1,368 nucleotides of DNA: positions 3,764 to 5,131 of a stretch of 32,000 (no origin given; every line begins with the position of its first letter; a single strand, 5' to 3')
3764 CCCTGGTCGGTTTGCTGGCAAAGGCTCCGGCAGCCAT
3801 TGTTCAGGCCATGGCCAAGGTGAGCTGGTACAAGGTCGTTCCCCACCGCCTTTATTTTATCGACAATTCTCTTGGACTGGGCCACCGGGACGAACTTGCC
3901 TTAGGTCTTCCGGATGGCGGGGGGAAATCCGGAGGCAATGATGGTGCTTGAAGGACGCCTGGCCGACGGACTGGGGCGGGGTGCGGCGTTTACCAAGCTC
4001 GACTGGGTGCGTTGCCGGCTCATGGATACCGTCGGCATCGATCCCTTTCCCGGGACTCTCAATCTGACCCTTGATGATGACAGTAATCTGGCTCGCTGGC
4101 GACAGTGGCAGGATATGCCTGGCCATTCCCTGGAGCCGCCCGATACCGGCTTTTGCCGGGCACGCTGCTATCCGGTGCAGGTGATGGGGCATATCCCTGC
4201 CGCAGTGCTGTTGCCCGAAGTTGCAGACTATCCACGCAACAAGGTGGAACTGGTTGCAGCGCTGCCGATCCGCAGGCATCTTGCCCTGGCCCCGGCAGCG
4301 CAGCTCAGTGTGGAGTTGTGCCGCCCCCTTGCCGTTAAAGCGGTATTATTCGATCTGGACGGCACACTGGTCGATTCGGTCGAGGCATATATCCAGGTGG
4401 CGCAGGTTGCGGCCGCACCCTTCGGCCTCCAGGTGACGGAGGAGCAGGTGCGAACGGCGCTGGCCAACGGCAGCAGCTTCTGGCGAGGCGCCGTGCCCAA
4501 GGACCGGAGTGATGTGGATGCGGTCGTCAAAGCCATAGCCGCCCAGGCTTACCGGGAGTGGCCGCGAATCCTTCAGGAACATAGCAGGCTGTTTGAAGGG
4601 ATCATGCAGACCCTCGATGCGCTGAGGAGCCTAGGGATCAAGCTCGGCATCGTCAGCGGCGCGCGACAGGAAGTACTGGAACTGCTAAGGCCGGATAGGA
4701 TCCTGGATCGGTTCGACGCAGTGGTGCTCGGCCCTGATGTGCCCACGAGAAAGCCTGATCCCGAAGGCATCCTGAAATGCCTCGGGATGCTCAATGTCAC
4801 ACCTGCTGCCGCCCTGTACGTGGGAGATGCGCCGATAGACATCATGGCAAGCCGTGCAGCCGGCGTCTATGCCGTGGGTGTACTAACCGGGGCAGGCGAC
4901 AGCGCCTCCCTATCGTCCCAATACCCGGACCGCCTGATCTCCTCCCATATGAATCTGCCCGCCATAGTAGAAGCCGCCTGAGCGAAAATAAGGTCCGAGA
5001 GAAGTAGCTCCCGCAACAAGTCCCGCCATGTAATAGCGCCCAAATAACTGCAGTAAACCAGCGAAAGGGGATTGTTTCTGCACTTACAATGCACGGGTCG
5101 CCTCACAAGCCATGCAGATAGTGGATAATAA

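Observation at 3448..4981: Flavin module co-transcribed with the aromatic activator: PNPOx-like protein plus archaeal-type riboflavin kinase fused to a HAD phosphatase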

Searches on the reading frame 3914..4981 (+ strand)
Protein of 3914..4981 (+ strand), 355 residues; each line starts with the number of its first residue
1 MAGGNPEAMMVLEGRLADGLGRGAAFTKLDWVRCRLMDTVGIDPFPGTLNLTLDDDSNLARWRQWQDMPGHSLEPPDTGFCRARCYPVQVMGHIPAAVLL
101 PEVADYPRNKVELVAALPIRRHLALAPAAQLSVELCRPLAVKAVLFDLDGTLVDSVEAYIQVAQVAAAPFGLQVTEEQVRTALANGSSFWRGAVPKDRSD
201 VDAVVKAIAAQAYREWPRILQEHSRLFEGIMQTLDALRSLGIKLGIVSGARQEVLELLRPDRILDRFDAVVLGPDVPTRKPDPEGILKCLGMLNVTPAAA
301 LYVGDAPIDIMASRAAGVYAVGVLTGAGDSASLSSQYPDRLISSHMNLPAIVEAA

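Call 3: search_protein_families(library=pfam, proteins=[window:3914-4981:+], max_evalue=0.01)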
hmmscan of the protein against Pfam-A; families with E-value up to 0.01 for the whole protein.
window:3914-4981:+ (355 aa): 5 families
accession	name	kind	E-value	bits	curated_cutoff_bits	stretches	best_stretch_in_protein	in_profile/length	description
PF13419.12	HAD_2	-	6.2e-34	118.1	23.8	1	144-323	1-178/178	Haloacid dehalogenase-like hydrolase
PF00702.32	Hydrolase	-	7.1e-28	98.7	26.4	1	141-317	1-191/191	haloacid dehalogenase-like hydrolase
PF01982.22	CTP-dep_RFKase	-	1e-25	90.5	25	1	18-134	3-120/121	Domain of unknown function DUF120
PF12710.13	HAD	-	9.3e-08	33.1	27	1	144-270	1-127/189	haloacid dehalogenase-like hydrolase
PF13242.12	Hydrolase_like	-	1.1e-06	28.9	22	1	279-339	3-66/75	HAD-hyrolase-like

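Call 6: search_protein_families(library=ncbifam, proteins=[window:3914-4981:+], max_evalue=0.00001)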
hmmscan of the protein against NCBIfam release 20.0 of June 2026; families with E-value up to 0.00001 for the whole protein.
window:3914-4981:+ (355 aa): 33 families (the best 25 are shown)
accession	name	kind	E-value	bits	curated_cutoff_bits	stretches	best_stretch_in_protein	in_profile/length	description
NF009695.0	PRK13222.1-2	equivalog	1.6e-32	112.8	225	1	140-353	5-223/226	phosphoglycolate phosphatase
TIGR01449.2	PGP_bact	equivalog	5.1e-32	111.1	180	1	144-351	1-212/213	phosphoglycolate phosphatase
NF009804.0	PRK13288.1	equivalog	3.8e-27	95.2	218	1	141-353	3-211/215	pyrophosphatase PpaX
NF009697.0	PRK13222.1-4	equivalog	2.2e-23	82.8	327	1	140-351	6-221/232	phosphoglycolate phosphatase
TIGR02009.1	PGMB-YQAB-SF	subfamily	1.9e-22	80.4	153.35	1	141-323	1-186/186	beta-phosphoglucomutase family hydrolase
NF009694.0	PRK13222.1-1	equivalog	2.7e-22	79.3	415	1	215-347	101-234/252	phosphoglycolate phosphatase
TIGR02253.1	CTE7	subfamily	1.5e-21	77.2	169.75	1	141-348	2-220/221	TIGR02253 family HAD-type hydrolase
NF009700.0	PRK13226.1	equivalog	7e-21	75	342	1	142-326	13-197/229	phosphoglycolate phosphatase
TIGR01454.1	AHBA_synth_RP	hypoth_equivalog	2.2e-20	73.2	246.65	1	215-352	66-203/205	AHBA synthesis associated protein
NF009698.0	PRK13223.1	equivalog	3.9e-20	72.2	466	1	142-343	14-220/272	phosphoglycolate phosphatase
TIGR01422.2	phosphonatase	equivalog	5.1e-20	71.8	220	1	141-328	1-204/251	phosphonoacetaldehyde hydrolase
NF053653.1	InDiPhoBT2121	equivalog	6.4e-20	71.6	245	1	141-344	1-207/216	inorganic diphosphatase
TIGR03351.1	PhnX-like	hypoth_equivalog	1.5e-19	70.9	218.9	1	143-352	3-219/220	phosphonatase-like hydrolase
NF009696.0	PRK13222.1-3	equivalog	7.6e-19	68.3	359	1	140-325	2-188/223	N-acetylmuramic acid 6-phosphate phosphatase MupP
TIGR01990.1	bPGM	equivalog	2.5e-17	63.4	189.4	1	141-323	1-186/187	beta-phosphoglucomutase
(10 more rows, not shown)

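Call 7: find_homologous_proteins(query=window:3914-4981:+, max_evalue=0.00001)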
Query window:3914-4981:+ (355 aa): 2310 proteins with E <= 0.00001 among 8000 candidates; the best 120 are listed.
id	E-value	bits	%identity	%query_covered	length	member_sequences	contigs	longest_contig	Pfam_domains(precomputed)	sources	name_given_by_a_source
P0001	9.9e-225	763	99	97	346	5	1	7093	PF13419.13,PF01982.23,PF00702.33,PF13242.13,PF12710.14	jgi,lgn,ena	-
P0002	6.3e-190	649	85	97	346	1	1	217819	PF13419.13,PF01982.23,PF00702.33,PF13242.13,PF12710.14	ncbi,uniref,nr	ncbi:HAD-IA family hydrolase [Geotalea sp. SG265]|uniref:HAD-IA family hydrolase n=1 Tax=Geotalea sp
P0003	6.2e-182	622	82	97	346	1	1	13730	PF13419.13,PF01982.23,PF00702.33,PF13242.13,PF12710.14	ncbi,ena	-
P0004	1.6e-181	621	80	97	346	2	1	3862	PF13419.13,PF01982.23,PF00702.33,PF13242.13,PF12710.14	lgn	-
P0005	1.1e-167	575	76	97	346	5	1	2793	PF13419.13,PF01982.23,PF00702.33,PF13242.13,PF12710.14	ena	-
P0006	1.3e-164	565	73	97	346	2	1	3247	PF13419.13,PF01982.23,PF00702.33,PF13242.13,PF12710.14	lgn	-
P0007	2.5e-164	564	75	97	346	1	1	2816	PF13419.13,PF01982.23,PF00702.33,PF13242.13,PF12710.14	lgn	-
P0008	3.2e-161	554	74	97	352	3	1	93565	PF13419.13,PF01982.23,PF00702.33,PF13242.13,PF12710.14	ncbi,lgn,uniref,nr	ncbi:HAD-IA family hydrolase [Geobacter argillaceus]|uniref:phosphoglycolate phosphatase n=1 Tax=Geo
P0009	3.9e-161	554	72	97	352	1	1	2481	PF13419.13,PF01982.23,PF00702.33,PF13242.13,PF12710.14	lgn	-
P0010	4.8e-160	550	72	97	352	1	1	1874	PF13419.13,PF01982.23,PF00702.33,PF13242.13,PF12710.14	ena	-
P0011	1.4e-158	546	72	97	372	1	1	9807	PF13419.13,PF01982.23,PF00702.33,PF13242.13,PF12710.14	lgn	-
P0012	4.7e-158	544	72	97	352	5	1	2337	PF13419.13,PF01982.23,PF00702.33,PF13242.13,PF12710.14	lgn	-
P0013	3.3e-157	541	72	98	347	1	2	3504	PF13419.13,PF01982.23,PF00702.33,PF13242.13,PF12710.14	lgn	-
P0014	3.6e-156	538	70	98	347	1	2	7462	PF13419.13,PF01982.23,PF00702.33,PF13242.13,PF12710.14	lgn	-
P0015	1.4e-152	526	67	99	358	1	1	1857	PF13419.13,PF01982.23,PF00702.33,PF13242.13,PF12710.14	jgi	jgi:HAD superfamily hydrolase (TIGR01509 family)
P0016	2.4e-151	522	66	97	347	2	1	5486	PF13419.13,PF01982.23,PF00702.33,PF13242.13,PF12710.14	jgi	-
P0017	3.7e-150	518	66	98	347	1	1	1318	PF13419.13,PF01982.23,PF00702.33,PF13242.13,PF12710.14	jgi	jgi:HAD superfamily hydrolase (TIGR01549 family)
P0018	4.0e-149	514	65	97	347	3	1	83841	PF13419.13,PF01982.23,PF00702.33,PF13242.13,PF12710.14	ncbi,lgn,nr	ncbi:MAG: HAD-IA family hydrolase [Betaproteobacteria bacterium]|nr:HAD-IA family hydrolase [Betapro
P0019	7.6e-149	514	67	98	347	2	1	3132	PF13419.13,PF01982.23,PF00702.33,PF13242.13,PF12710.14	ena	-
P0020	1.0e-148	513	65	97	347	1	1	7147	PF13419.13,PF01982.23,PF00702.33,PF13242.13,PF12710.14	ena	-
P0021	1.4e-148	513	66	97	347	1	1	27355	PF13419.13,PF01982.23,PF00702.33,PF13242.13,PF12710.14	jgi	jgi:HAD superfamily hydrolase (TIGR01549 family)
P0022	1.9e-148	512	67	98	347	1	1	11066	PF13419.13,PF01982.23,PF00702.33,PF13242.13,PF12710.14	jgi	jgi:HAD superfamily hydrolase (TIGR01549 family)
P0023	2.5e-148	512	65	98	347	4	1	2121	PF13419.13,PF01982.23,PF00702.33,PF13242.13,PF12710.14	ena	-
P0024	2.5e-148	512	66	98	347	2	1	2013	PF13419.13,PF01982.23,PF00702.33,PF13242.13,PF12710.14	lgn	-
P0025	3.5e-148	511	64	98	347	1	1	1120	PF13419.13,PF01982.23,PF00702.33,PF13242.13,PF12710.14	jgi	-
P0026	4.2e-148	511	65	97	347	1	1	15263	PF13419.13,PF01982.23,PF00702.33,PF13242.13,PF12710.14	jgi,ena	-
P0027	4.9e-148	511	65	98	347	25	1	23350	PF13419.13,PF01982.23,PF00702.33,PF13242.13,PF12710.14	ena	-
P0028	2.2e-147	509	65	98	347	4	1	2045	PF13419.13,PF01982.23,PF00702.33,PF13242.13,PF12710.14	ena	-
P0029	2.2e-147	509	64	97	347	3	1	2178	PF13419.13,PF01982.23,PF00702.33,PF13242.13,PF12710.14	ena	-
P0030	2.5e-147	509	65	97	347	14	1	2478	PF13419.13,PF01982.23,PF00702.33,PF13242.13,PF12710.14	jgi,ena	-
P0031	2.5e-147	509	71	92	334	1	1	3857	PF13419.13,PF01982.23,PF00702.33,PF13242.13,PF12710.14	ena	-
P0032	2.7e-147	508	64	97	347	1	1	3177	PF13419.13,PF01982.23,PF00702.33,PF13242.13,PF12710.14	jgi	-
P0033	3.5e-147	508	65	97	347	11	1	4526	PF13419.13,PF01982.23,PF00702.33,PF13242.13,PF12710.14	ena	-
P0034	6.2e-147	507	64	97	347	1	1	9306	PF13419.13,PF01982.23,PF00702.33,PF13242.13,PF12710.14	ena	-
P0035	8.2e-147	507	69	92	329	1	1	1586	PF13419.13,PF01982.23,PF00702.33,PF13242.13,PF12710.14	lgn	-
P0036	1.5e-146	506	65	98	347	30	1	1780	PF13419.13,PF01982.23,PF00702.33,PF13242.13,PF12710.14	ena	-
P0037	1.6e-146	506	65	97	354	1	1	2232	PF13419.13,PF01982.23,PF00702.33,PF13242.13,PF12710.14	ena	-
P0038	1.7e-146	506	65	98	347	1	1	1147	PF13419.13,PF01982.23,PF00702.33,PF13242.13,PF12710.14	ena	-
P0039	3.8e-146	505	64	97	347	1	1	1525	PF13419.13,PF01982.23,PF00702.33,PF13242.13,PF12710.14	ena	-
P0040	5.2e-146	504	66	97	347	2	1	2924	PF13419.13,PF01982.23,PF00702.33,PF13242.13,PF12710.14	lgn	-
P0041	5.7e-146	504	65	98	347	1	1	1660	PF13419.13,PF01982.23,PF00702.33,PF13242.13,PF12710.14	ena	-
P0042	7.3e-146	504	66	97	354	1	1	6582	PF13419.13,PF01982.23,PF00702.33,PF13242.13,PF12710.14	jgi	jgi:HAD superfamily hydrolase (TIGR01509 family)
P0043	1.2e-145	503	63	98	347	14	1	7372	PF13419.13,PF01982.23,PF00702.33,PF13242.13,PF12710.14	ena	-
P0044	1.3e-145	503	64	98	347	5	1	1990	PF13419.13,PF01982.23,PF00702.33,PF13242.13,PF12710.14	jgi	-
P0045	1.3e-145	503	67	96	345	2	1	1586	PF13419.13,PF01982.23,PF00702.33,PF13242.13,PF12710.14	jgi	-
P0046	1.4e-145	503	64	98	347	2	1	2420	PF13419.13,PF01982.23,PF00702.33,PF13242.13,PF12710.14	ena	-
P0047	2.0e-145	502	64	97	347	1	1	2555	PF13419.13,PF01982.23,PF00702.33,PF13242.13,PF12710.14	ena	-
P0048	2.4e-145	502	62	100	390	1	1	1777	PF13419.13,PF01982.23,PF00702.33,PF13242.13,PF12710.14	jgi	jgi:phosphoglycolate phosphatase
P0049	2.6e-145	502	63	97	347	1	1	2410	PF13419.13,PF01982.23,PF00702.33,PF13242.13,PF12710.14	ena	-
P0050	3.4e-145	502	64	98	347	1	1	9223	PF13419.13,PF01982.23,PF00702.33,PF13242.13,PF12710.14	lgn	-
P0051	7.7e-145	500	66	97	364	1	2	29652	PF13419.13,PF01982.23,PF00702.33,PF13242.13,PF12710.14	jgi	jgi:HAD superfamily hydrolase (TIGR01549 family)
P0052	9.6e-145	500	64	98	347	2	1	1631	PF13419.13,PF01982.23,PF00702.33,PF13242.13,PF12710.14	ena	-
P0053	1.3e-144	500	63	98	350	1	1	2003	PF13419.13,PF01982.23,PF00702.33,PF13242.13,PF12710.14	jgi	jgi:phosphoglycolate phosphatase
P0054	1.8e-144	499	64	97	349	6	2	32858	PF13419.13,PF01982.23,PF00702.33,PF13242.13,PF12710.14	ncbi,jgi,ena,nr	ncbi:MAG TPA: HAD-IA family hydrolase [Burkholderiales bacterium]|nr:HAD-IA family hydrolase [Burkho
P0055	2.6e-144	499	64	97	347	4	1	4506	PF13419.13,PF01982.23,PF00702.33,PF13242.13,PF12710.14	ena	-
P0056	3.3e-144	498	64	98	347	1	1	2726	PF13419.13,PF01982.23,PF00702.33,PF13242.13,PF12710.14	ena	-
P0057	4.3e-144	498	63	98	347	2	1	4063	PF13419.13,PF01982.23,PF00702.33,PF13242.13,PF12710.14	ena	-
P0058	5.7e-144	498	64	97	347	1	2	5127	PF13419.13,PF01982.23,PF00702.33,PF13242.13,PF12710.14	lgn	-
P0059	6.3e-144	497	63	97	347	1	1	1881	PF13419.13,PF01982.23,PF00702.33,PF13242.13,PF12710.14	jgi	-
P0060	9.6e-144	497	63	98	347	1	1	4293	PF13419.13,PF01982.23,PF00702.33,PF13242.13,PF12710.14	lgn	-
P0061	1.2e-143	496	64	98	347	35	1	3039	PF13419.13,PF01982.23,PF00702.33,PF13242.13,PF12710.14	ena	-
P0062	1.4e-143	496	66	97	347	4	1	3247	PF13419.13,PF01982.23,PF00702.33,PF13242.13,PF12710.14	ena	-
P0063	3.3e-143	495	63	97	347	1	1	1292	PF13419.13,PF01982.23,PF00702.33,PF13242.13,PF12710.14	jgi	jgi:phosphoglycolate phosphatase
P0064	4.2e-143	495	64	97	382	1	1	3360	PF13419.13,PF01982.23,PF00702.33,PF13242.13,PF12710.14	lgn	-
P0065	4.4e-143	495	64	98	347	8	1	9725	PF13419.13,PF01982.23,PF00702.33,PF13242.13,PF12710.14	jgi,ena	-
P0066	7.5e-143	494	64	97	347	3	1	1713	PF13419.13,PF01982.23,PF00702.33,PF13242.13,PF12710.14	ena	-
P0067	7.7e-143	494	63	97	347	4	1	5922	PF13419.13,PF01982.23,PF00702.33,PF13242.13,PF12710.14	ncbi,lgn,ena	-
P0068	1.2e-142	493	62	98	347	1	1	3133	PF13419.13,PF01982.23,PF00702.33,PF13242.13,PF12710.14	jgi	jgi:HAD superfamily hydrolase (TIGR01549 family)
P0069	1.8e-142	493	62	97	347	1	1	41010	PF13419.13,PF01982.23,PF00702.33,PF13242.13,PF12710.14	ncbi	-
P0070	5.6e-142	491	63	98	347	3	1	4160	PF13419.13,PF01982.23,PF00702.33,PF13242.13,PF12710.14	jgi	-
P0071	6.4e-142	491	63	97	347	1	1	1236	PF13419.13,PF01982.23,PF00702.33,PF13242.13,PF12710.14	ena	-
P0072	6.5e-142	491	62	97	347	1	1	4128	PF13419.13,PF01982.23,PF00702.33,PF13242.13,PF12710.14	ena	-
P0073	9.9e-142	490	62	97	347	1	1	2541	PF13419.13,PF01982.23,PF00702.33,PF13242.13,PF12710.14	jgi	jgi:phosphoglycolate phosphatase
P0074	1.1e-141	490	63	97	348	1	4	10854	PF13419.13,PF01982.23,PF00702.33,PF13242.13,PF12710.14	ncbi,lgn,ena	-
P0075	1.2e-141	490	62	98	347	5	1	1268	PF13419.13,PF01982.23,PF00702.33,PF13242.13,PF12710.14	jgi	jgi:HAD superfamily hydrolase (TIGR01549 family)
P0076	1.3e-141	490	63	97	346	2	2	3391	PF13419.13,PF01982.23,PF00702.33,PF13242.13,PF12710.14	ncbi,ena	-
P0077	2.0e-141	489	64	97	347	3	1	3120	PF13419.13,PF01982.23,PF00702.33,PF13242.13,PF12710.14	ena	-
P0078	2.3e-141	489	61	97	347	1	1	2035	PF13419.13,PF01982.23,PF00702.33,PF13242.13,PF12710.14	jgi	-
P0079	2.5e-141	489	62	97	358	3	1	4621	PF13419.13,PF01982.23,PF00702.33,PF13242.13,PF12710.14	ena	-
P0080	3.3e-141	488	62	98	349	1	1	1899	PF13419.13,PF01982.23,PF00702.33,PF13242.13,PF12710.14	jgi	jgi:HAD superfamily hydrolase (TIGR01509 family)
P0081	5.5e-141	488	64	97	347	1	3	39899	PF13419.13,PF01982.23,PF00702.33,PF13242.13,PF12710.14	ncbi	-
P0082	6.5e-141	487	63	99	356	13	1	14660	PF13419.13,PF01982.23,PF00702.33,PF13242.13,PF12710.14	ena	-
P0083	6.8e-141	487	64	97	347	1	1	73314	PF13419.13,PF01982.23,PF00702.33,PF13242.13,PF12710.14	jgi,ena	-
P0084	1.0e-140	487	64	97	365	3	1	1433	PF13419.13,PF01982.23,PF00702.33,PF13242.13,PF12710.14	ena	-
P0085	1.9e-140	486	65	97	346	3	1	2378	PF13419.13,PF01982.23,PF00702.33,PF13242.13,PF12710.14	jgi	jgi:phosphoglycolate phosphatase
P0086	2.0e-140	486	64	96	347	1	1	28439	PF13419.13,PF01982.23,PF00702.33,PF13242.13,PF12710.14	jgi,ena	-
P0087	2.1e-140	486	62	97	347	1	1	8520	PF13419.13,PF01982.23,PF00702.33,PF13242.13,PF12710.14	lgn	-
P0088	3.8e-140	485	62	97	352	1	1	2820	PF13419.13,PF01982.23,PF00702.33,PF13242.13,PF12710.14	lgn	-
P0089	1.4e-139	483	62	94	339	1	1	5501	PF13419.13,PF01982.23,PF00702.33,PF13242.13,PF12710.14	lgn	-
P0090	1.5e-139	483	64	97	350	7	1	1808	PF13419.13,PF01982.23,PF00702.33,PF13242.13,PF12710.14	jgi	-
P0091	1.9e-139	483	62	97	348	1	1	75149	PF13419.13,PF01982.23,PF00702.33,PF13242.13,PF12710.14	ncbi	-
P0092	4.8e-139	481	62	98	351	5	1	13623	PF13419.13,PF01982.23,PF00702.33,PF13242.13,PF12710.14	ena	-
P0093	5.4e-139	481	62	98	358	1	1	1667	PF13419.13,PF01982.23,PF00702.33,PF13242.13,PF12710.14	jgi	jgi:phosphoglycolate phosphatase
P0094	7.0e-139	481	61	97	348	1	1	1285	PF13419.13,PF01982.23,PF00702.33,PF13242.13,PF12710.14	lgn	-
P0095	2.9e-138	479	61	97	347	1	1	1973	PF13419.13,PF01982.23,PF00702.33,PF13242.13,PF12710.14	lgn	-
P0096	3.2e-138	479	62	99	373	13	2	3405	PF13419.13,PF01982.23,PF00702.33,PF13242.13,PF12710.14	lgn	-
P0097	3.2e-138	479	63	96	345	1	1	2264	PF13419.13,PF01982.23,PF00702.33,PF13242.13,PF12710.14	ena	-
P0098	4.5e-138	478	63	97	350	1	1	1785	PF13419.13,PF01982.23,PF00702.33,PF13242.13,PF12710.14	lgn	-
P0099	5.8e-138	478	62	95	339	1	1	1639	PF13419.13,PF01982.23,PF00702.33,PF13242.13,PF12710.14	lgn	-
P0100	8.0e-138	477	63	98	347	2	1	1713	PF13419.13,PF01982.23,PF00702.33,PF13242.13,PF12710.14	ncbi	-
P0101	9.6e-138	477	62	98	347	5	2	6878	PF13419.13,PF01982.23,PF00702.33,PF13242.13,PF12710.14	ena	-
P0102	1.4e-137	476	61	97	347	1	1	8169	PF13419.13,PF01982.23,PF00702.33,PF13242.13,PF12710.14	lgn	-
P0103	1.6e-137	476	62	97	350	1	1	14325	PF13419.13,PF01982.23,PF00702.33,PF13242.13,PF12710.14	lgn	-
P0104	2.4e-137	476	63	97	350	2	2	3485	PF13419.13,PF01982.23,PF00702.33,PF13242.13,PF12710.14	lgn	-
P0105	3.1e-137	475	63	97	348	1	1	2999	PF13419.13,PF01982.23,PF00702.33,PF13242.13,PF12710.14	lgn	-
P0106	3.8e-137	475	62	97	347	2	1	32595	PF13419.13,PF01982.23,PF00702.33,PF13242.13,PF12710.14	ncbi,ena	-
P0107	4.6e-137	475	62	99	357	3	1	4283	PF13419.13,PF01982.23,PF00702.33,PF13242.13,PF12710.14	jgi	jgi:HAD superfamily hydrolase (TIGR01549 family)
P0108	4.8e-137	475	63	97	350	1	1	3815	PF13419.13,PF01982.23,PF00702.33,PF13242.13,PF12710.14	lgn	-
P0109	5.0e-137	475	63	97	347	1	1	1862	PF13419.13,PF01982.23,PF00702.33,PF13242.13,PF12710.14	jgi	jgi:HAD superfamily hydrolase (TIGR01509 family)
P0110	6.1e-137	474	61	98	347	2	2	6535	PF13419.13,PF01982.23,PF00702.33,PF13242.13,PF12710.14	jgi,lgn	jgi:phosphoglycolate phosphatase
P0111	8.8e-137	474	62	97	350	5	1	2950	PF13419.13,PF01982.23,PF00702.33,PF13242.13,PF12710.14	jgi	jgi:HAD superfamily hydrolase (TIGR01509 family)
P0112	1.0e-136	474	62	96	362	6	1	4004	PF13419.13,PF01982.23,PF00702.33,PF13242.13,PF12710.14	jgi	jgi:HAD superfamily hydrolase (TIGR01549 family)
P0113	1.3e-136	473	60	98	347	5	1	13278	PF13419.13,PF01982.23,PF00702.33,PF13242.13,PF12710.14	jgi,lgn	-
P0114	1.5e-136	473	61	98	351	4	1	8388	PF13419.13,PF01982.23,PF00702.33,PF13242.13,PF12710.14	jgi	jgi:HAD superfamily hydrolase (TIGR01549 family)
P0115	2.3e-136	473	62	97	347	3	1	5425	PF13419.13,PF01982.23,PF00702.33,PF13242.13,PF12710.14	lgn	-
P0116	3.3e-136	472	62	97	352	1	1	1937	PF13419.13,PF01982.23,PF00702.33,PF13242.13,PF12710.14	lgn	-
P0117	3.6e-136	472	60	97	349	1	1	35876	PF13419.13,PF01982.23,PF00702.33,PF13242.13,PF12710.14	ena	-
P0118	4.2e-136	472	61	97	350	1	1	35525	PF13419.13,PF01982.23,PF00702.33,PF13242.13,PF12710.14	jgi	jgi:phosphoglycolate phosphatase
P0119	4.3e-136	472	61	97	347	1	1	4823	PF13419.13,PF01982.23,PF00702.33,PF13242.13,PF12710.14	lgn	-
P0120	5.8e-136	471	63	97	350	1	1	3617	PF13419.13,PF01982.23,PF00702.33,PF13242.13,PF12710.14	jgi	jgi:HAD superfamily hydrolase (TIGR01549 family)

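Call 10: find_related_loci(query=A1, collection=genome_contigs, flank=10000)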
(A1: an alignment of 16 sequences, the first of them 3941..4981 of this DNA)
Query A1 (346 aa) in genome_contigs; peptide patterns used: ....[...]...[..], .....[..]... (x = any residue, [..] = any of these).
600 stretches matched a pattern (row limit reached: there are more); 484 encode a relative of the query (tblastn E <= 1e-3); the best 80 are kept; 80 distinct loci.
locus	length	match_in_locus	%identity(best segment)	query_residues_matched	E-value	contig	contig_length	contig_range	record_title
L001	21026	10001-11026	65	2-343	8e-153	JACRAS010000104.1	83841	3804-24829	MAG: Betaproteobacteria bacterium isolate NC_groundwater_1600_Pr3_B-0.1um_63_13 SR-2_scaffold_141_1562822, whole genome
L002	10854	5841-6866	63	3-344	1e-144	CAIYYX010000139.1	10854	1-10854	MAG: uncultured Sterolibacterium sp. isolate LJ_bin-2701 genome assembly, contig: bin-2701:139/289, whole genome shotgun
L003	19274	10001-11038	60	1-346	2e-135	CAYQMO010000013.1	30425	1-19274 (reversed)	MAG TPA_asm: uncultured Geobacter sp. isolate SRP272421_co2_203 genome assembly, contig: NODE_3431_length_30425_cov_6.32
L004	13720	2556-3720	34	1-343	6e-36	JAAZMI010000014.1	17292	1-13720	MAG: Bacillota bacterium isolate AS23ysBPME_345 10388_AS23, whole genome shotgun sequence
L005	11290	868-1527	31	130-343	1e-29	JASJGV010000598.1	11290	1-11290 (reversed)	MAG: Desulfobacterales bacterium isolate ChS5.bin.23 ChesSed_k141_593072, whole genome shotgun sequence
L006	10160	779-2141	39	1-339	9e-27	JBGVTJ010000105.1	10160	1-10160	MAG: Thermodesulfobacteriota bacterium isolate S_237_B13 k127_287904, whole genome shotgun sequence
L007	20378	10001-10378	40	3-126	1e-24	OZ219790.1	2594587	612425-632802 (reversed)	MAG: Alphaproteobacteria bacterium isolate 4aa964e7-24f9-441d-afed-b3d47d4a9029 genome assembly, chromosome: 1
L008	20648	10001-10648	31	126-343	3e-24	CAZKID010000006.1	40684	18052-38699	MAG TPA_asm: uncultured Thermoanaerobaculia bacterium isolate binchicken_co185_41 genome assembly, contig: NODE_1212_len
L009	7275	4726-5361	35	133-335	3e-24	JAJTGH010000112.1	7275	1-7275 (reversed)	MAG: Comamonadaceae bacterium isolate 49613_E28 Sample_49613_scaffold_7387, whole genome shotgun sequence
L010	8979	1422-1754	41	7-117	1e-23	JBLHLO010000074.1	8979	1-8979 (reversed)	MAG: Alphaproteobacteria bacterium isolate 3300054698_101 Ga0535670_0016908, whole genome shotgun sequence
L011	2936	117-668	33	123-309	2e-23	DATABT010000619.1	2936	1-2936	MAG TPA_asm: Longimicrobium sp. isolate SMAG_U6705 k141_1568583, whole genome shotgun sequence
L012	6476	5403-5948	37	134-317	2e-22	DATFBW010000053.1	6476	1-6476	MAG TPA_asm: Gemmatimonadaceae bacterium isolate SMAG_U8538 k141_1424869, whole genome shotgun sequence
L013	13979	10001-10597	32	132-326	5e-22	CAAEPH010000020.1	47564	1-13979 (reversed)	MAG TPA_asm: uncultured Sutterella sp., isolate HGM19501, WGS project CAAEPH010000000 data, contig: ERS537384_19_k99_139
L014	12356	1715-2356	30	132-344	4e-21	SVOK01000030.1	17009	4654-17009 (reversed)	MAG: Oscillospiraceae bacterium isolate SIG563 NODE_15015_length_17009_cov_1.871401, whole genome shotgun sequence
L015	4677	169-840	32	119-344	1e-20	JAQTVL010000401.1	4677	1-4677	MAG: Phycisphaerae bacterium isolate STB_87 NODE_60951_length_4677_cov_2.749890_Sandtown_B, whole genome shotgun sequenc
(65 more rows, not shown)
